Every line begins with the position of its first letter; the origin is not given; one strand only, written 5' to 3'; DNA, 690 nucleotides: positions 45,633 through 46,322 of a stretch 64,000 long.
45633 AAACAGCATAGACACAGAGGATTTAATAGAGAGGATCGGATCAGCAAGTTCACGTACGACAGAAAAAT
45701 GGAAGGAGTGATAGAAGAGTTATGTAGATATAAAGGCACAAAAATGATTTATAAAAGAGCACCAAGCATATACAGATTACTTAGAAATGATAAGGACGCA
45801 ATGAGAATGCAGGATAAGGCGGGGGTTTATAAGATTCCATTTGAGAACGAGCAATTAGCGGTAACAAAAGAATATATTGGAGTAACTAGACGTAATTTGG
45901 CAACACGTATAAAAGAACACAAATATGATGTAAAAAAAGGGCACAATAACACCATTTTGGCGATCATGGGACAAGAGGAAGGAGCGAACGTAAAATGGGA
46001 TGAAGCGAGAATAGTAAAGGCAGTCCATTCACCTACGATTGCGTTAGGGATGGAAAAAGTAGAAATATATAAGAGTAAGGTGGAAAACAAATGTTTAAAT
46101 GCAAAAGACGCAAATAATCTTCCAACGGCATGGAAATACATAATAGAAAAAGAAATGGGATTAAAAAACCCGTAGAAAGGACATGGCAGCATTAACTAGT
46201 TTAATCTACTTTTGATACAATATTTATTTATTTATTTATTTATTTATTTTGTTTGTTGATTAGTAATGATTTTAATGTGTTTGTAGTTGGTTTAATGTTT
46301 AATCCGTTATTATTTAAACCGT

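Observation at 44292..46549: Penelope-like element inserted as a head-to-head composite with 49-bp perfect flanking duplications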

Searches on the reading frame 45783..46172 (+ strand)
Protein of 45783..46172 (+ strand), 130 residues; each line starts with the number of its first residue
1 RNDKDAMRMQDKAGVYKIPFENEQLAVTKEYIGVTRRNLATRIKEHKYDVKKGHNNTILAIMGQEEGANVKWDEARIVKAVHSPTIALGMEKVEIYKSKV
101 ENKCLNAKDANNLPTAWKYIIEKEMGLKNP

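Call 56: search_solved_structures(query=A2, max_evalue=10, show_alignments=3)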
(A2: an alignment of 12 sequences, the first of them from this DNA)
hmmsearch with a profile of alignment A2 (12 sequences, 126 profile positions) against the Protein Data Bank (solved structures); distinct sequences matched with E-value up to 10: 0.

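Call 57: search_protein_families(library=pfam, alignment_id=A2, max_evalue=10)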
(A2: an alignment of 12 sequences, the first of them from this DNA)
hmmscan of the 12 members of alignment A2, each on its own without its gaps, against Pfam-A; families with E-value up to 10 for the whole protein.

A. member 1, seq(130 aa): 2 families
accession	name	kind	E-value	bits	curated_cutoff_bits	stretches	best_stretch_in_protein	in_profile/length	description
PF01541.30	GIY-YIG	-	0.00076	20.2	22.6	1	14-69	3-43/78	GIY-YIG catalytic domain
PF13307.12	Helicase_C_2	-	0.031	14.8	25.3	1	36-118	49-128/170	Helicase C-terminal domain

B. families by the number of members that match (of 12 scanned): 10 families
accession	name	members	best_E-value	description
PF01541.30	GIY-YIG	10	0.00015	GIY-YIG catalytic domain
PF20815.3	GIY_YIG_2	2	0.011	GIY-YIG catalytic domain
PF22266.2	DUF6953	2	0.011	Family of unknown function (DUF6953)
PF13307.12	Helicase_C_2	1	0.031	Helicase C-terminal domain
PF12013.13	OrsD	1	0.063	Orsellinic acid/F9775 biosynthesis cluster protein D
PF20346.3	DUF6641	1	0.066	Family of unknown function (DUF6641)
PF13566.11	DUF4130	1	0.083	Domain of unknown function (DUF4130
PF12267.13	DUF3614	1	0.13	Protein of unknown function (DUF3614)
PF12350.13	CTK3_C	1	0.13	CTD kinase subunit gamma CTK3 C-terminus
PF18464.6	PCSK9_C2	1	0.17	Proprotein convertase subtilisin-like/kexin type 9 C-terminal domain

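Call 65: predict_structure(alignment_id=A2)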
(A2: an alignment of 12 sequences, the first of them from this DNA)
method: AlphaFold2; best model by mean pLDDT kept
length: 130 residues; sequences in the alignment: 12
mean_pLDDT: 85.6   pTM: 0.76
mean pLDDT of the five models: 85.6, 80.8, 74.9, 72.7, 65.5
residues with pLDDT >= 90: 60; 70-90: 56; 50-70: 11; < 50: 3
segments of 3 or more residues with pLDDT < 50: none
pLDDT, mean of each block of 10 residues (from residue 1): 54 88 90 90 92 90 91 91 85 91 89 88 73
secondary structure, 60 per line:
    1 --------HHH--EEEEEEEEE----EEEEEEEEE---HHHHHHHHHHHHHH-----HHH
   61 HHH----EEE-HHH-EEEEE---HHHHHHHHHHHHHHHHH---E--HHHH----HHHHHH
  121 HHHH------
elements in order: E14-22 E27-35 H39-52 H58-63 E68-70 E76-80 H84-100 H107-110 H115-124

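Call 67: fold_search(model_id=the predicted structure, library=pdb)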
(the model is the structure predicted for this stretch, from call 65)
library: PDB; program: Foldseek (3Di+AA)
matches with E <= 10: 137; with E <= 0.001: 0
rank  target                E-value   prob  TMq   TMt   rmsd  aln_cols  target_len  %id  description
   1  1ln0_B                1.3e-03  1.00  0.56  0.75   3.4       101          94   22  Structure of the Catalytic Domain of Homing Endonuclease I-TevI (released 2002-10-30)
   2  1ln0_A                2.8e-03  1.00  0.53  0.72   3.6        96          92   20  Structure of the Catalytic Domain of Homing Endonuclease I-TevI (released 2002-10-30)
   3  1mk0                  5.2e-03  1.00  0.52  0.68   3.5        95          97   20  catalytic domain of intron endonuclease I-TevI, E75A mutant (released 2002-10-30)
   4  9u75_A                4.8e-01  0.41  0.39  0.24   5.5        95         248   14  5hmC specific restriction endonuclease Escherichia coli E. coli O157:H7 PD-T4-3 (released 2026-02-11)
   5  9u7u                  7.0e-01  0.33  0.37  0.23   4.9       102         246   13  5hmC specific restriction endonuclease Escherichia coli APEC O1 PD-T4-3 (released 2026-02-11)
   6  7px0_B                7.9e-01  0.06  0.20  0.04  12.0       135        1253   10  Drosophila melanogaster Aldehyde Oxidase 1 (released 2022-11-16)
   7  7px0_D                1.5e+00  0.04  0.20  0.04  11.7       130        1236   11  Drosophila melanogaster Aldehyde Oxidase 1 (released 2022-11-16)
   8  3tlq_A                1.7e+00  0.03  0.14  0.09  11.3        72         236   11  Crystal structure of EAL-like domain protein YdiV (released 2012-09-12)
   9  5ceb_A                2.0e+00  0.04  0.15  0.07   7.7        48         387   19  Bd3459 Predatory Endopeptidase from Bdellovibrio bacteriovorus, K38M form (released 2015-12-09)
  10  7px0_A                2.1e+00  0.03  0.19  0.04  11.7       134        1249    9  Drosophila melanogaster Aldehyde Oxidase 1 (released 2022-11-16)
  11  7ezk_D                2.2e+00  0.04  0.15  0.07  18.8       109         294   14  Cryo-EM structure of an activated Cholecystokinin A receptor (CCKAR)-Gs complex (released 2021-08-25)
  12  3v39                  2.4e+00  0.03  0.14  0.06   5.5        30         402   17  Bd3459, A Predatory Peptidoglycan Endopeptidase from Bdellovibrio bacteriovorus (released 2012-02-22)
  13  6abu_B                2.4e+00  0.02  0.17  0.03  11.7       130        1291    8  Rat Xanthine oxidoreductase, NAD bound form (released 2019-07-31)
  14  6skf_BT               2.5e+00  0.10  0.28  0.41   5.6        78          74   13  Cryo-EM Structure of T. kodakarensis 70S ribosome (released 2020-07-29)
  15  6sei_C                2.5e+00  0.07  0.27  0.16   8.3        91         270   14  Recognition and processing of branched DNA substrates by Slx1-Slx4 nuclease (released 2019-09-25)
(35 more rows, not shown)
